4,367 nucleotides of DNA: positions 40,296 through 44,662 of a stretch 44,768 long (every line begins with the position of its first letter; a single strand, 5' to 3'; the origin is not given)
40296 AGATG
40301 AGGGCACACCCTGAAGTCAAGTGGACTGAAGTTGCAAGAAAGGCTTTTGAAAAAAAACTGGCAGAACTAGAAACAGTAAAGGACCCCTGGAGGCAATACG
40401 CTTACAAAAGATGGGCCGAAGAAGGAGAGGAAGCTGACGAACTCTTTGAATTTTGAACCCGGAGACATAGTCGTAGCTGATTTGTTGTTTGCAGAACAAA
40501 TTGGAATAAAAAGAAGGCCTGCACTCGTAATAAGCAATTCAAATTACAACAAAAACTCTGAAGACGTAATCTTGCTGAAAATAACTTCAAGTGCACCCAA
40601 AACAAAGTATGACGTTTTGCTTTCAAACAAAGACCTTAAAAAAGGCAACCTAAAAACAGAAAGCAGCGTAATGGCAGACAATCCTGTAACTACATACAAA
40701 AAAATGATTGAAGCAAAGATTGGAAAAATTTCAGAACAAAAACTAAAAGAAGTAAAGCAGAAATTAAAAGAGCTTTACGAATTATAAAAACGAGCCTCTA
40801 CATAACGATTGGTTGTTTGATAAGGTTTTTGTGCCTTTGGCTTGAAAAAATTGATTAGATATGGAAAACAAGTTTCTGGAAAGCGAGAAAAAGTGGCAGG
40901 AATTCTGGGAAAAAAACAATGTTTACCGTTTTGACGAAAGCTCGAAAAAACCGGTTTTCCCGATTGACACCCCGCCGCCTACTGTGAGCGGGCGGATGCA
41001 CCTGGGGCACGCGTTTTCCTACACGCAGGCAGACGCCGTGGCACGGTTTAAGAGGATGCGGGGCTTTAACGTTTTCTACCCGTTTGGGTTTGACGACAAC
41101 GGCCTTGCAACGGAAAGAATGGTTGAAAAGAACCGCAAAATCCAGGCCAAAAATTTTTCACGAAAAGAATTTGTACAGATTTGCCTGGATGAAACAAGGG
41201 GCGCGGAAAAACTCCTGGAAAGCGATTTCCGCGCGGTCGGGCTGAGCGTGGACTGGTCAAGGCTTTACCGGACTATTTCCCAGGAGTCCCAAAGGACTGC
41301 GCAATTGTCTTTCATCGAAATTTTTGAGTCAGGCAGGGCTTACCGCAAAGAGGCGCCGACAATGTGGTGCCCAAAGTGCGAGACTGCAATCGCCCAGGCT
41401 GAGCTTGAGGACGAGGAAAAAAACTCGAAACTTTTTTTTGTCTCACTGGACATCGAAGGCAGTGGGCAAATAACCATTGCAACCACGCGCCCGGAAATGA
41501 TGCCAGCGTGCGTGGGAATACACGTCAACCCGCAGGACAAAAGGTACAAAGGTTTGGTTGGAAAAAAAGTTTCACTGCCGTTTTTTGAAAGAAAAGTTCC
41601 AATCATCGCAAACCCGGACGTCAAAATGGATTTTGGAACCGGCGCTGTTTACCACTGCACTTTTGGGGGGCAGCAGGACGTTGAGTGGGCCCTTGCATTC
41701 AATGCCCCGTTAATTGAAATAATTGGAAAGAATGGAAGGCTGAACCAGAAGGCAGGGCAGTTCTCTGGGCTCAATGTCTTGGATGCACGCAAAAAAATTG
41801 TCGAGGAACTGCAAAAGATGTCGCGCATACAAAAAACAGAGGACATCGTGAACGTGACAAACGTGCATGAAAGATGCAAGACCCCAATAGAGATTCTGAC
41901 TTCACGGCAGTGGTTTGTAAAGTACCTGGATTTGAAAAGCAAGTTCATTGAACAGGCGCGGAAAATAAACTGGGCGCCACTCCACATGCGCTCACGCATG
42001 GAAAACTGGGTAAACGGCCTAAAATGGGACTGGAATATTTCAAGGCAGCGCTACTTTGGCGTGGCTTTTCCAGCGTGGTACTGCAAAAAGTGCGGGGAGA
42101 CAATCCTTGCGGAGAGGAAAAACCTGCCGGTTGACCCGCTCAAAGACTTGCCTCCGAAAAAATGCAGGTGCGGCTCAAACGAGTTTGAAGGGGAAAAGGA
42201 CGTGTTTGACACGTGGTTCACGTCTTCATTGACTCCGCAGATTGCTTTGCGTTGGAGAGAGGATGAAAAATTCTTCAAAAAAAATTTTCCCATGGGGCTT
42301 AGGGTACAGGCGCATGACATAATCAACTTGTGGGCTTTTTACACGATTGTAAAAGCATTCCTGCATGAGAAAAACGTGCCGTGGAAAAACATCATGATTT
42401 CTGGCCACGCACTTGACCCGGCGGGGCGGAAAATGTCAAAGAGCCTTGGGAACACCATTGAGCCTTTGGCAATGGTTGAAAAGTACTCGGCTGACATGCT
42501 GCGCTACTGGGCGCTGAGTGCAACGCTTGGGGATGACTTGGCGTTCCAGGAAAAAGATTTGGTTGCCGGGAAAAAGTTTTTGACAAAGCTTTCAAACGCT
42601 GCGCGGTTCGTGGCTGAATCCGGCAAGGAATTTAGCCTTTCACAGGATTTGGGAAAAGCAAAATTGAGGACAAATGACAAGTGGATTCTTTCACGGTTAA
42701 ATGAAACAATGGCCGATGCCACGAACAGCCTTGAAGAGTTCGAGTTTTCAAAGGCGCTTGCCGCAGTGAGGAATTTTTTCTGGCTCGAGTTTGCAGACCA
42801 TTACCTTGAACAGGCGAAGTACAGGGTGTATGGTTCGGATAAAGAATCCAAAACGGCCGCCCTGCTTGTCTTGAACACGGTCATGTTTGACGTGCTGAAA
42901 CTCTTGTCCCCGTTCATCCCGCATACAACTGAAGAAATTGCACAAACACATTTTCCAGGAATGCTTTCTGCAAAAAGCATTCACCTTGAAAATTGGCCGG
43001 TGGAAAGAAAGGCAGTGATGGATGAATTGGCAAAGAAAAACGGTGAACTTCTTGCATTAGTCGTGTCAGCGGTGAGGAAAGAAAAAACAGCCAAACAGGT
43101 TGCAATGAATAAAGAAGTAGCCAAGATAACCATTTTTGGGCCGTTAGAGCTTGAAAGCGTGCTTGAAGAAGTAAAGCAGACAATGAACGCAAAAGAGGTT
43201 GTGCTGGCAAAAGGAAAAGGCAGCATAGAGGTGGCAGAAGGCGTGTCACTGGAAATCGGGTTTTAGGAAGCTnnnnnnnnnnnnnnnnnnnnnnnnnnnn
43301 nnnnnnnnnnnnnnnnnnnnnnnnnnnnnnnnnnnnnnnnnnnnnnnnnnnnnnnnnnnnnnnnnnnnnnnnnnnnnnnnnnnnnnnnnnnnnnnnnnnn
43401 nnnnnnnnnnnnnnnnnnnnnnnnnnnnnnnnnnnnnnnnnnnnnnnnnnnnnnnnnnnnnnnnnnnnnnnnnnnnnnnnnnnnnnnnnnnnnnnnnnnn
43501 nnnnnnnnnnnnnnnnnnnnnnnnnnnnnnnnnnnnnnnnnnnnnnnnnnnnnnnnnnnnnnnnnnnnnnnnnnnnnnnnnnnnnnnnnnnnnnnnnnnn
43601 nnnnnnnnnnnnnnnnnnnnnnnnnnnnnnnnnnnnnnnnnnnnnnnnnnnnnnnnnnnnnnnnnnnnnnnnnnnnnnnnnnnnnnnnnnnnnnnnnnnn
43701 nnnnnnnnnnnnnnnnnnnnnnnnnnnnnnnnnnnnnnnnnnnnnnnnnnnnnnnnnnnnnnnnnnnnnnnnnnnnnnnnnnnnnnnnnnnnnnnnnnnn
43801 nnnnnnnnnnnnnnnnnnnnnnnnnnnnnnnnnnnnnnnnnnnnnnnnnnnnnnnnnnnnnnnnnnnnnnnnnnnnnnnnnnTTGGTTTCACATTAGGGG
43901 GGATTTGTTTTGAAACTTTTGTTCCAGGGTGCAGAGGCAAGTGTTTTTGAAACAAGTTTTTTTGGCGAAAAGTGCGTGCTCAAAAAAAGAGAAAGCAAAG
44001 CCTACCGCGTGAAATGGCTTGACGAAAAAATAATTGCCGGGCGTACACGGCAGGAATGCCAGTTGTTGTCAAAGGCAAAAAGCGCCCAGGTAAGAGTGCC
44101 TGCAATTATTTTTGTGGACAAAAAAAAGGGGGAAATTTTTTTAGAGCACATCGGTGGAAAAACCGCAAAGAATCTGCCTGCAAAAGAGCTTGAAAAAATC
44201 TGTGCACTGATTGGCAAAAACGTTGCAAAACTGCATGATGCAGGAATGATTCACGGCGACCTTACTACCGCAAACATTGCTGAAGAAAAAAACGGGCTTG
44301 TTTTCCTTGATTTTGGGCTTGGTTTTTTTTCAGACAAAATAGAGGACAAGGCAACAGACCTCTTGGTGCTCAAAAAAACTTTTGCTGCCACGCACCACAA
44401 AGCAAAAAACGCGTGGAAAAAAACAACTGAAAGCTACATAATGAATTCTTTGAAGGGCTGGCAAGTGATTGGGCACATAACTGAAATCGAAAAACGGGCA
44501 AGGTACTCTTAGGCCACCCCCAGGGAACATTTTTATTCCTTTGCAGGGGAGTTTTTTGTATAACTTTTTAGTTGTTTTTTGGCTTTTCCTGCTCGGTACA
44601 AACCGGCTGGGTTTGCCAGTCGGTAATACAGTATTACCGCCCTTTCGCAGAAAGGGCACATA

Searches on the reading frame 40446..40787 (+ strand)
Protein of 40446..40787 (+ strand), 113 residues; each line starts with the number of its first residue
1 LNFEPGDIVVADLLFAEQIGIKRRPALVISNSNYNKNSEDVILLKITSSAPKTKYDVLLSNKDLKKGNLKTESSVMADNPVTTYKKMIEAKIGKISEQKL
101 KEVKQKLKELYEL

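Call 32: search_protein_families(library=pfam, proteins=[window:40446-40787:+], max_evalue=0.001)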
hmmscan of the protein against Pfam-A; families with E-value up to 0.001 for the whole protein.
window:40446-40787:+ (113 aa): 1 family
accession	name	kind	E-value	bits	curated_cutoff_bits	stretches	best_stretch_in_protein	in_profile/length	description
PF02452.23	PemK_toxin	-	3.6e-18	66.2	23.1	1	5-110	2-108/109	PemK-like, MazF-like toxin of type II toxin-antitoxin system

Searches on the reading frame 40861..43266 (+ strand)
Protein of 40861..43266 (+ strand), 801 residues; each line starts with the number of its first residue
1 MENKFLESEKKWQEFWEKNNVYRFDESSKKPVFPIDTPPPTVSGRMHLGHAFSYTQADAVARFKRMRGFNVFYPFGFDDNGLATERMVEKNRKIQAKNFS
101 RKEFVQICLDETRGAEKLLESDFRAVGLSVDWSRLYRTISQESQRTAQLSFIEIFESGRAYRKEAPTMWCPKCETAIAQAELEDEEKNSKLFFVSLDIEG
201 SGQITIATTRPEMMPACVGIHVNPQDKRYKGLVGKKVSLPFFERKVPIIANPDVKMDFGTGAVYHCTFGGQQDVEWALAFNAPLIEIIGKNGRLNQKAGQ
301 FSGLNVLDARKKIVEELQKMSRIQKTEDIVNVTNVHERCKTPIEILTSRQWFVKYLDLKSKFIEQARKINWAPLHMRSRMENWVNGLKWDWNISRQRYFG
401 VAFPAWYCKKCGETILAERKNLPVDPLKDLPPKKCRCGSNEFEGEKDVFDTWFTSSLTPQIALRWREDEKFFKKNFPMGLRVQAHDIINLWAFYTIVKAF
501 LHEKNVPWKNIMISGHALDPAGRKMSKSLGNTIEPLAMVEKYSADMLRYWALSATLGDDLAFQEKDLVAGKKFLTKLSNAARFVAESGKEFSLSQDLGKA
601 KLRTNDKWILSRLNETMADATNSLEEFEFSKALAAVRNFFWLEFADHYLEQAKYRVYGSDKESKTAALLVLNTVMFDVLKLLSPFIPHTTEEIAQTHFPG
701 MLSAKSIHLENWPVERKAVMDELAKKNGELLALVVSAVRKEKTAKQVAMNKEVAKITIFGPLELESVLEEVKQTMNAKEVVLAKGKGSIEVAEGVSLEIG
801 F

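Call 32: search_protein_families(library=pfam, proteins=[window:40861-43266:+], max_evalue=0.001)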
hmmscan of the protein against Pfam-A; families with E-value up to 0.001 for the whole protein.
window:40861-43266:+ (801 aa): 8 families
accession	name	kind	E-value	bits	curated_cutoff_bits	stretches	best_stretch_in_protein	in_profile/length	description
PF00133.28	tRNA-synt_1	-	1.4e-89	301.2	22.7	1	11-562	1-413/414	tRNA synthetases class I (I, L, M and V)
PF08264.19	Anticodon_1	-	3.6e-36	124.7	25.1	1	606-755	1-145/148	Anticodon-binding domain of tRNA ligase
PF09334.17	tRNA-synt_1g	-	3.1e-22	79.3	20.1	2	35-181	3-134/391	tRNA synthetases class I (M)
PF01406.26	tRNA-synt_1e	-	7.1e-09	35.9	27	1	510-569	239-298/301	tRNA synthetases class I (C) catalytic domain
PF19303.5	Anticodon_3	-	4.2e-05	23.9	23.5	1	604-725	9-121/152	Anticodon binding domain of methionyl tRNA ligase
PF13603.12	tRNA-synt_1_2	-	4.3e-05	23.5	25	1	228-293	79-145/185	Leucyl-tRNA synthetase, editing domain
PF01921.24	tRNA-synt_1f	-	0.00031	20.2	27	0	519-560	277-318/360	tRNA synthetases class I (K)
PF20097.4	DUF6487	-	0.00037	21.3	24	0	362-415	12-62/67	Domain of unknown function (DUF6487)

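Call 49: search_protein_families(library=ncbifam, proteins=[window:40861-43266:+], max_evalue=0.00001)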
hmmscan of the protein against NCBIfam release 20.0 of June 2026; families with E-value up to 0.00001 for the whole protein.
window:40861-43266:+ (801 aa): 17 families
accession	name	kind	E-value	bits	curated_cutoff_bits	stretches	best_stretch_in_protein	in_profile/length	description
NF009687.0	PRK13208.1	equivalog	0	1028.6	738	1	4-790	11-796/801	valine--tRNA ligase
TIGR00422.1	valS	equivalog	7.1e-235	781.9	612.1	1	7-787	9-791/863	valine--tRNA ligase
NF000540.1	alt_ValS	exception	2.5e-222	740.2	900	1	9-778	10-820/827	valine--tRNA ligase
NF004349.1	PRK05729.1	equivalog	2.2e-181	605.1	704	1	7-773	8-756/860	valine--tRNA ligase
NF011492.0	PRK14900.1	equivalog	3.7e-136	455.5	1783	1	7-761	17-772/1044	valine--tRNA ligase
TIGR00392.1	ileS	equivalog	2.6e-125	419.6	621.4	2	247-759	312-850/861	isoleucine--tRNA ligase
NF008957.0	PRK12300.1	subfamily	2.1e-76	257.7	677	3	3-227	4-241/946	leucine--tRNA ligase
NF040702.1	ileS_w_GNAT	exception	7.1e-72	242.5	1999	2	243-772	490-1031/1100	isoleucine--tRNA ligase, N-acetyltransferase domain-containing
NF000258.1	MupB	exception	7.7e-71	239.2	1900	2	254-743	304-801/1033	mupirocin-resistant isoleucine--tRNA ligase MupB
TIGR00395.1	leuS_arch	equivalog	6e-59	199.9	648.5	2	8-226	3-234/938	leucine--tRNA ligase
TIGR00396.1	leuS_bact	equivalog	2.7e-58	197.8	548.4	2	7-185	5-170/843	leucine--tRNA ligase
NF000257.1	MupA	exception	9.3e-57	192.5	1900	2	257-758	303-817/1024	mupirocin-resistant isoleucine--tRNA ligase MupA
TIGR00398.1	metG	equivalog_domain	5e-42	144.3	336.35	2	499-695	302-499/530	methionine--tRNA ligase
NF008900.0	PRK12267.1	equivalog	3.1e-36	125.1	598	2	447-697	223-476/648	methionine--tRNA ligase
NF001100.0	PRK00133.1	equivalog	2e-25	89.4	587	2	338-752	177-545/676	methionine--tRNA ligase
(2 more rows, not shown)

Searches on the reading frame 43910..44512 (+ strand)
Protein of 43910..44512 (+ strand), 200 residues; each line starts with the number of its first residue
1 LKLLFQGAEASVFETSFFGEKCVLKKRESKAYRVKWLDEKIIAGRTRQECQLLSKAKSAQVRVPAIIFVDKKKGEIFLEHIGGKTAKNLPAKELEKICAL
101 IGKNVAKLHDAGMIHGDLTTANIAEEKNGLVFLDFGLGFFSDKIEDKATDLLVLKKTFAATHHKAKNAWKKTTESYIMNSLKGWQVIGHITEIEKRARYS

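Call 84: search_protein_families(library=pfam, proteins=[window:43910-44512:+], max_evalue=0.001)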
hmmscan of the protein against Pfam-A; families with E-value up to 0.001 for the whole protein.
window:43910-44512:+ (200 aa): 5 families
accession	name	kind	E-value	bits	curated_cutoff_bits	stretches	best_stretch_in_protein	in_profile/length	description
PF01163.29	RIO1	-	2.5e-08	34.2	22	1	34-136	43-149/187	RIO domain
PF06293.20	Kdo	-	1.8e-06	28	21.3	1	44-170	56-201/207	Lipopolysaccharide kinase (Kdo/WaaP) family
PF00069.31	Pkinase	-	2.2e-06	27.7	31.7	1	27-139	22-146/263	Protein kinase domain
PF01636.29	APH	-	0.00015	22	23.2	0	47-111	38-110/239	Phosphotransferase enzyme family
PF03109.22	ABC1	-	0.00054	19.6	22.9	1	56-144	125-221/244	ABC1 atypical kinase-like domain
